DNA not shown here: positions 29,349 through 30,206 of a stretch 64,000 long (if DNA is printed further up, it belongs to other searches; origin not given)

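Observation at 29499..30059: Rieske bc1-type iron-sulfur protein paralogue that has lost all four [2Fe-2S] ligands but kept the disulfide cysteines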

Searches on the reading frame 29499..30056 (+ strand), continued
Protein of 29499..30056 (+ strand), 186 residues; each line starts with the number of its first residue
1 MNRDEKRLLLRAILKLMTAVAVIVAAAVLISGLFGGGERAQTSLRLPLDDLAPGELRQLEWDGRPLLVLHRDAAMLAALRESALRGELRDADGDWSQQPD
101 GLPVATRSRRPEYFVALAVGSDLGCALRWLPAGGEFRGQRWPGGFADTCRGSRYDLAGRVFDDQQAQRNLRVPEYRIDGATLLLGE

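Call 20: find_encoding_contigs(protein=P0001, flank=10000, max_places=3)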
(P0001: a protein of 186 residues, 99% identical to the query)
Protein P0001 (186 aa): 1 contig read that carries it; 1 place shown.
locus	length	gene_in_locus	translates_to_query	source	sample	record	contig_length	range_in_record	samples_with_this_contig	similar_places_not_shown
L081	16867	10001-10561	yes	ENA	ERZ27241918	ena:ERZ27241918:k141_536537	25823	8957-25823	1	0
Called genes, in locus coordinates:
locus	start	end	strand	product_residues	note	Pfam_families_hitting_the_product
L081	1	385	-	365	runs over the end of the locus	PF05222:AlaDh_PNT_N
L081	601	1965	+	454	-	-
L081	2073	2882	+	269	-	PF05721:PhyH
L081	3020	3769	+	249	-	PF00753:Lactamase_B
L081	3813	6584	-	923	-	PF00690:Cation_ATPase_N, PF00122:E1-E2_ATPase, PF00702:Hydrolase, PF13246:Cation_ATPase, PF00689:Cation_ATPase_C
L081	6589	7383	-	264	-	PF02900:LigB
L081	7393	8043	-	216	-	PF12766:Pyridox_oxase_2, PF01243:PNPOx_N, PF10590:PNP_phzG_C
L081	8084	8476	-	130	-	PF04241:DUF423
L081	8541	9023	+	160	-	PF04461:YajQ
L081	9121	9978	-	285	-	PF04445:SAM_MT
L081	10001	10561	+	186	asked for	-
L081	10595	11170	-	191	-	PF01571:GCV_T (weak)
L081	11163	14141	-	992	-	PF13510:Fer2_4, PF00890:FAD_binding_2, PF03486:HI0933_like (faint), PF07992:Pyr_redox_2, PF12831:FAD_oxidored, PF17806:SO_alpha_A3, PF01571:GCV_T, PF08669:GCV_T_C (weak), +2 more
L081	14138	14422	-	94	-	PF04267:SoxD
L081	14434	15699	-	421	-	PF01946:Thi4 (weak), PF01266:DAO, PF13450:NAD_binding_8 (weak)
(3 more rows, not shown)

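Call 24: predict_structure(alignment_id=A2)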
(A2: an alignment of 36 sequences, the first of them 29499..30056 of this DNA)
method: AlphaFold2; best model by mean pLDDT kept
length: 186 residues; sequences in the alignment: 36
mean_pLDDT: 92.7   pTM: 0.78
mean pLDDT of the five models: 92.7, 91.9, 90.9, 90.6, 89.1
residues with pLDDT >= 90: 157; 70-90: 21; 50-70: 8; < 50: 0
segments of 3 or more residues with pLDDT < 50: none
pLDDT, mean of each block of 10 residues (from residue 1): 91 97 95 67 93 97 96 97 86 84 95 97 94 94 96 97 94 97 94
secondary structure, 60 per line:
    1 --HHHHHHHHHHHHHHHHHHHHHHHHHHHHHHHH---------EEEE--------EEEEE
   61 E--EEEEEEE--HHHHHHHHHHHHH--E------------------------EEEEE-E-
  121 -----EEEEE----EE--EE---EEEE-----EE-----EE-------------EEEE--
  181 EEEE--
elements in order: H3-34 E44-47 E56-61 E64-70 H73-85 E113-117 E126-130 E144-147 E175-178 E181-184
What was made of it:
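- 29505..29600 (+): N-terminal basic segment (K6 R7 ... R11 ... K15) and a single transmembrane helix (residues 3-34). The charge distribution predicts N-in/C-out. The AlphaFold2 model has one helix over residues 3-34 (call 24).
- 29601..29639 (+): Linker in place of the canonical hinge (residues 35-47). It is poorly conserved and is the lowest-confidence part of the model. Mean pLDDT for residues 31-40 is 67 (call 24).
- Fold: AlphaFold2 pLDDT 92.7, pTM 0.78 (call 24). The model is confident (call 24).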

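Call 28: fold_search(model_id=the predicted structure, library=pdb)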
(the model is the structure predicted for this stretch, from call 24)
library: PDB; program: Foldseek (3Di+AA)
matches with E <= 10: 393; with E <= 0.001: 73
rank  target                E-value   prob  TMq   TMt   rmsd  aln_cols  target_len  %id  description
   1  8smr_C                9.8e-16  1.00  0.74  0.73   9.9       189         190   32  cytochrome bc1-cbb3 supercomplex from Pseudomonas aeruginosa (released 2023-10-11)
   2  8smr_Z                4.3e-15  1.00  0.76  0.73   5.0       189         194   31  cytochrome bc1-cbb3 supercomplex from Pseudomonas aeruginosa (released 2023-10-11)
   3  7yr9_A                6.2e-15  1.00  0.71  0.89   1.8       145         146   37  Crystal structure of the immature form of TtPetA (released 2023-09-20)
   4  9f5x_1C               1.7e-11  1.00  0.61  0.55   7.0       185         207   26  Structure of the Chlamydomonas reinhardtii respiratory supercomplex I1 III2 IV2 (released 2025-03-12)
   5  8q1b_E                2.9e-11  1.00  0.59  0.60  12.7       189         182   23  III2-IV1 respiratory supercomplex from S. pombe (released 2023-11-15)
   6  9fq7_3H               3.3e-11  1.00  0.58  0.34  12.4       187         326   24  Perkinsus marinus Respiratory supercomplex CII2CIII2CIV2 in c1 sate (released 2025-07-02)
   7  1ezv_E                8.9e-11  1.00  0.60  0.60   7.0       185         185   22  STRUCTURE OF THE YEAST CYTOCHROME BC1 COMPLEX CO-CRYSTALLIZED WITH AN ANTIBODY FV-FRAGMENT (released 2001-05-16)
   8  9h8t_A                9.5e-11  1.00  0.60  0.58   6.9       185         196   25  Cryo-EM structure of the atovaquone-inhibited Complex III from the Chlorocebus sabaeus respirasome (released 2025-07-02)
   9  6nhh_C                9.5e-11  1.00  0.63  0.66   8.7       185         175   27  Rhodobacter sphaeroides bc1 with azoxystrobin (released 2019-06-19)
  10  3cwb_E                1.1e-10  1.00  0.59  0.56   7.1       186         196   26  Chicken Cytochrome BC1 Complex inhibited by an iodinated analogue of the polyketide Crocacin-D (released 2008-08-12)
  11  9buh_2                1.2e-10  1.00  0.58  0.55   8.3       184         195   24  Cryo-EM structure of respiratory supercomplex I III IV (released 2025-05-21)
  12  1bcc_E                1.2e-10  1.00  0.56  0.54  11.2       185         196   24  CYTOCHROME BC1 COMPLEX FROM CHICKEN (released 1998-08-19)
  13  8ab7_E                2.0e-10  1.00  0.62  0.62   7.1       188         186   25  Complex III2 from Yarrowia lipolytica, atovaquone and antimycin A bound (released 2023-01-11)
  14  2a06_R                3.0e-10  1.00  0.57  0.54   7.7       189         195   24  Bovine cytochrome bc1 complex with stigmatellin bound (released 2005-06-21)
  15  9fks_f                3.6e-10  1.00  0.64  0.66   7.1       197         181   26  Respiratory supercomplex CIII2-CIV2 from alphaproteobacterium (released 2025-12-17)
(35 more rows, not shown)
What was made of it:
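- On Cytochrome bc1 Rieske iron-sulfur subunit (PetA; TIGR01416 / PF00355): The Foldseek top 50 hits are all bc1 Rieske subunits (calls 24, 28).
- Foldseek top hits are all bc1 Rieske subunits; 7yr9_A matches at rmsd 1.8 A over 145 columns (call 28).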

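Call 35: search_protein_representatives(alignment_id=A2)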
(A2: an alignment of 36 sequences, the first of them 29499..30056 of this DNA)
Query: 36 sequences, 194 profile positions. Proteins with E-value up to 0.001 (for the whole library): 3256; up to 1e-10: 1377; up to 1e-30: 195. The best 150 are listed.
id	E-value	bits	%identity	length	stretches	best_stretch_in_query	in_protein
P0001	7.7e-71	253.7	-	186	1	7-193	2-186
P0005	8.3e-71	253.6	-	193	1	2-193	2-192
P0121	5.2e-68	244.5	-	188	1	7-192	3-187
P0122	2.5e-65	235.8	-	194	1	4-193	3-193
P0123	3.3e-65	235.3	-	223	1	4-193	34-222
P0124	1.0e-64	233.8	-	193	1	4-193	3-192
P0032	2.9e-63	229.0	-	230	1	6-193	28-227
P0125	5.9e-63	228.0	-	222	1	7-193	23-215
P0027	2.3e-62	226.1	-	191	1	1-193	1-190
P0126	1.4e-61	223.5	-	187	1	12-192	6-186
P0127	4.3e-61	221.9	-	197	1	4-193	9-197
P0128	1.1e-60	220.6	-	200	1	4-191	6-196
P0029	1.5e-60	220.2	-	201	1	5-193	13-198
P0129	1.8e-60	219.9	-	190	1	1-190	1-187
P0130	3.9e-60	218.8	-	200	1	5-192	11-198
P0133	9.4e-59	214.3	-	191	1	9-192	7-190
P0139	1.6e-55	203.7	-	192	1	5-193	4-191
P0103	2.7e-55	203.0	-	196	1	8-193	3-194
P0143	2.5e-54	199.9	-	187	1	9-193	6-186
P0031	1.0e-52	194.6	-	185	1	10-192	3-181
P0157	2.1e-50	187.0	-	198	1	9-189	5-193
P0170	7.3e-48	178.8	-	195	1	7-188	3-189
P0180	5.2e-45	169.5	-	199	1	6-193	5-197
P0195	1.7e-41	158.0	-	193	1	7-192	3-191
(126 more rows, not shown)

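Call 39: find_encoding_contigs(protein=P0103, flank=6000, max_places=3)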
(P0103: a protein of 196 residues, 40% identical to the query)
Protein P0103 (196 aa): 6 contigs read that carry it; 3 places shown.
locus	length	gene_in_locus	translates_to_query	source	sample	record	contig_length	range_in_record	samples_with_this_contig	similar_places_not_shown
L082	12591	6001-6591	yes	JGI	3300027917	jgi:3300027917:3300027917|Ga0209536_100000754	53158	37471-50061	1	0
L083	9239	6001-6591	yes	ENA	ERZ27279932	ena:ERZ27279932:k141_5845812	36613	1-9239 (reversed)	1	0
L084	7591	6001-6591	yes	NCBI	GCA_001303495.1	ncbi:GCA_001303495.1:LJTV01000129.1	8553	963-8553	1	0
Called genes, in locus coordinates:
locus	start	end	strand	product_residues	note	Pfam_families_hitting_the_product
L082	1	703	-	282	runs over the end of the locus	PF17827:PrmC_N, PF05175:MTS, PF02390:Methyltransf_4 (faint), PF08241:Methyltransf_11 (weak), PF08242:Methyltransf_12 (weak), PF13649:Methyltransf_25, PF13847:Methyltransf_31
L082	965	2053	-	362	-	PF03462:PCRF, PF00472:RF-1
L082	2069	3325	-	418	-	PF05201:GlutR_N, PF01488:Shikimate_DH, PF00745:GlutR_dimer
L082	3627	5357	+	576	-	PF12895:ANAPC3 (weak), PF13371:TPR_9 (weak), PF14559:TPR_19 (weak), PF23914:TPR_CcmH_CycH (weak), PF14559:TPR_19, PF13432:TPR_16 (weak), PF13424:TPR_12, PF13432:TPR_16, +26 more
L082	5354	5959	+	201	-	PF03550:LolB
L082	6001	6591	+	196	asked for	-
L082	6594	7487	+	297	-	PF00288:GHMP_kinases_N, PF08544:GHMP_kinases_C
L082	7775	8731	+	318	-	PF13793:Pribosyltran_N, PF00156:Pribosyltran, PF14572:Pribosyl_synth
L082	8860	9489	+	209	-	PF01386:Ribosomal_L25p, PF14693:Ribosomal_TL5_C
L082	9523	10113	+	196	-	PF01195:Pept_tRNA_hydro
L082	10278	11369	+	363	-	PF01926:MMR_HSR1, PF02421:FeoB_N, PF06071:YchF-GTPase_C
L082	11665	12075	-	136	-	PF08239:SH3_3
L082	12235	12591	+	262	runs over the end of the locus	-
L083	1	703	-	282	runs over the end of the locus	PF17827:PrmC_N, PF05175:MTS, PF02390:Methyltransf_4 (faint), PF08241:Methyltransf_11 (weak), PF08242:Methyltransf_12 (weak), PF13649:Methyltransf_25, PF13847:Methyltransf_31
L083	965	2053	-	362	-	PF03462:PCRF, PF00472:RF-1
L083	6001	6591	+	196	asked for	-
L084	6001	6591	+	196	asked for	-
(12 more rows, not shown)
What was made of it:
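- On Ligand-less PetA-like clade of Gammaproteobacteria (unnamed; defined here): The E-type member P0103 is an exception; it lies between lolB and ispE (call 39).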

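Call 40: find_encoding_contigs(protein=P0031, flank=6000, max_places=2)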
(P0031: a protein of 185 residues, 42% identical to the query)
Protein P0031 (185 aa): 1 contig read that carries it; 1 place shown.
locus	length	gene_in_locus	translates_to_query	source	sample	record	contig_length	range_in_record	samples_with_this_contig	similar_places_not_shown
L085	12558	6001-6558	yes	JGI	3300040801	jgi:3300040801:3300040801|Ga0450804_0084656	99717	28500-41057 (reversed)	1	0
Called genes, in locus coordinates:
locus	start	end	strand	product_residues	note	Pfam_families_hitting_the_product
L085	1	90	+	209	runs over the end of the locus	PF03548:LolA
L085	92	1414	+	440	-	PF05496:RuvB_N, PF13191:AAA_16 (faint), PF00004:AAA, PF07728:AAA_5 (weak), PF16193:AAA_assoc_2, PF12002:MgsA_C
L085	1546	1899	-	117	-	-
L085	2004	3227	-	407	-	PF00266:Aminotran_5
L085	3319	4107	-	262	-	PF00149:Metallophos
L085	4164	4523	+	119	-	-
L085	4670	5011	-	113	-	PF04241:DUF423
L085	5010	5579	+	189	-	PF04461:YajQ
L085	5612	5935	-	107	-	-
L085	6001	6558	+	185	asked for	-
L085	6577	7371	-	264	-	PF04445:SAM_MT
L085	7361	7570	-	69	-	-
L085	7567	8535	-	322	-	PF00389:2-Hacid_dh, PF02826:2-Hacid_dh_C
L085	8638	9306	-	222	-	PF01027:Bax1-I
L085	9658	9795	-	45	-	-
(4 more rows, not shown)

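Call 41: list_cluster_members(proteins=[P0121, P0127, P0170, P0139, P0133, P0143, P0157, P0180, P0195, P0123])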
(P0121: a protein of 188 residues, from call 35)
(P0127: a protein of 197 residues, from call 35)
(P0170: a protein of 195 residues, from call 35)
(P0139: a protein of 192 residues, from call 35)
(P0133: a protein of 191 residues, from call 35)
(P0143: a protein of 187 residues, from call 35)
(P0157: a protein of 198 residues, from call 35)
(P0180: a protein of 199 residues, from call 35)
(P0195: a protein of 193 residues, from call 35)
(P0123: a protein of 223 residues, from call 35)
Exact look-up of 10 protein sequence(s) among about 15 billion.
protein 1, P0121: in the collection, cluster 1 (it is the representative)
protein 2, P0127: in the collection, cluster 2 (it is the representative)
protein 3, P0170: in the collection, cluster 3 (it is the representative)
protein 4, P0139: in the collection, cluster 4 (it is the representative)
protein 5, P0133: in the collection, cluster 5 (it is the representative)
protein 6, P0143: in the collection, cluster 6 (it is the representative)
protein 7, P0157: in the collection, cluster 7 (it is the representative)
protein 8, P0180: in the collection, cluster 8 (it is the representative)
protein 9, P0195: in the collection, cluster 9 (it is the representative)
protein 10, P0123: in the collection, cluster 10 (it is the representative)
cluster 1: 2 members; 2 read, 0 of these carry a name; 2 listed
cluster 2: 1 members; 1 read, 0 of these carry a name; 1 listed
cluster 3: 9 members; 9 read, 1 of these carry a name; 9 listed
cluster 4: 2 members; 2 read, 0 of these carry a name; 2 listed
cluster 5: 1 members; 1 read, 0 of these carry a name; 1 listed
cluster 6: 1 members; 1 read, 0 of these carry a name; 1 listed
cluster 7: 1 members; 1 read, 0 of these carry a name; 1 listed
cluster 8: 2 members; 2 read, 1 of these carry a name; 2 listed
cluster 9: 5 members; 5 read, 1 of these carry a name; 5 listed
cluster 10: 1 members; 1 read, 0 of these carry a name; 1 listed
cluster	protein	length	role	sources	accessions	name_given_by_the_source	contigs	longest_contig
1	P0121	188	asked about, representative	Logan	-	-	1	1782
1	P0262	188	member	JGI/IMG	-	-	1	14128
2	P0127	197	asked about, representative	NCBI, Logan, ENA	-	-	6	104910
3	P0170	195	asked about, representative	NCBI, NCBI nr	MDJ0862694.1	MAG: ubiquinol-cytochrome c reductase iron-sulfur subunit [Gammaproteobacteria bacterium] | ubiquinol-cytochrome c reductase iron-sulfur subunit [Gammaproteobacteria bacterium]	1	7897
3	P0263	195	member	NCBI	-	-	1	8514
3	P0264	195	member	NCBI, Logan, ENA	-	-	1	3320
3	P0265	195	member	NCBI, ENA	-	-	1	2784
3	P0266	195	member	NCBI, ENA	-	-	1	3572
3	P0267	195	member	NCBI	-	-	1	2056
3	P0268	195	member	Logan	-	-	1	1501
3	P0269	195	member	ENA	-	-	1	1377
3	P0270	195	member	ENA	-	-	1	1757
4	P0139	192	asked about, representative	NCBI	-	-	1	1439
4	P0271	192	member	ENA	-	-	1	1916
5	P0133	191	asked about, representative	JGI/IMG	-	-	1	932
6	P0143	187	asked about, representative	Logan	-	-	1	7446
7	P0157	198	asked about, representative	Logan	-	-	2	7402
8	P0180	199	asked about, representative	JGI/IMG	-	ubiquinol-cytochrome c reductase iron-sulfur subunit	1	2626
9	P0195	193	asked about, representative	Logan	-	-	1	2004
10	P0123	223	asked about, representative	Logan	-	-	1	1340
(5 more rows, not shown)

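Call 47: find_encoding_contigs(protein=P0002, flank=8000, max_places=2)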
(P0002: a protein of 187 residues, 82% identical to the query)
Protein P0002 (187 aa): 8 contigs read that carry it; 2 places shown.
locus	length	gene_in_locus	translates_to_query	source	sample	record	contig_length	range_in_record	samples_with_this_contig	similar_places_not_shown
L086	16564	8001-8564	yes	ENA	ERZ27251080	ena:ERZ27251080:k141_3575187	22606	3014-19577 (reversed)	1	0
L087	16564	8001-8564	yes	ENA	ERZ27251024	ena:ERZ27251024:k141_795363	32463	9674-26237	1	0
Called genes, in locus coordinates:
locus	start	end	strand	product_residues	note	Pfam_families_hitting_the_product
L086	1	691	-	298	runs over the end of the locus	PF02668:TauD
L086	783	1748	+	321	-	PF01965:DJ-1_PfpI (faint), PF00165:HTH_AraC (weak), PF12833:HTH_18, PF00165:HTH_AraC (weak)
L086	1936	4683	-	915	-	-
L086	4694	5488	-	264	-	PF02900:LigB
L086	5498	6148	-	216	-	PF12766:Pyridox_oxase_2, PF01243:PNPOx_N, PF10590:PNP_phzG_C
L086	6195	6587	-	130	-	PF04241:DUF423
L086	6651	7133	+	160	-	PF04461:YajQ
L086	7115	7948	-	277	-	PF04445:SAM_MT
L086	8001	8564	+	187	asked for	-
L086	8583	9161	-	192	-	PF01571:GCV_T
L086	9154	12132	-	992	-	PF13510:Fer2_4, PF00890:FAD_binding_2, PF01266:DAO (faint), PF07992:Pyr_redox_2, PF12831:FAD_oxidored, PF17806:SO_alpha_A3, PF01571:GCV_T, PF08669:GCV_T_C (weak), +2 more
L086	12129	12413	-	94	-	PF04267:SoxD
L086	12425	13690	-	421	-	PF01946:Thi4 (weak), PF01266:DAO, PF13450:NAD_binding_8 (weak)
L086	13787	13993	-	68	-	PF04102:SlyX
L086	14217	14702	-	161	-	PF04093:MreD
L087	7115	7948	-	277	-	PF04445:SAM_MT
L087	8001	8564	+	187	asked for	-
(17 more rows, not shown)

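Call 48: find_encoding_contigs(protein=P0003, flank=8000, max_places=2)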
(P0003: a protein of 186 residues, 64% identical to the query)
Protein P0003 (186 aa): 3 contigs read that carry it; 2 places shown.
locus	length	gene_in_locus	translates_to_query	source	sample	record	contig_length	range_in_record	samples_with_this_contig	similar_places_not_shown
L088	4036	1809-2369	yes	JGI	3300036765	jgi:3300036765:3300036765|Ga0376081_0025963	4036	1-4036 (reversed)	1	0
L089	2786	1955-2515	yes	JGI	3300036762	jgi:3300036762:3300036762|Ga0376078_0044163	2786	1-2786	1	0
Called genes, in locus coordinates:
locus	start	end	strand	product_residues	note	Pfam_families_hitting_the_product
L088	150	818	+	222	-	-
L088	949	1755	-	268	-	PF04445:SAM_MT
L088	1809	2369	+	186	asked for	-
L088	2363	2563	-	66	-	PF04102:SlyX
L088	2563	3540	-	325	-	PF00389:2-Hacid_dh, PF02826:2-Hacid_dh_C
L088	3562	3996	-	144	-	PF09335:VTT_dom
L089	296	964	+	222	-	-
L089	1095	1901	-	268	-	PF04445:SAM_MT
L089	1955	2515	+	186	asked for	-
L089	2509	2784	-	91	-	?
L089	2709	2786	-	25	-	?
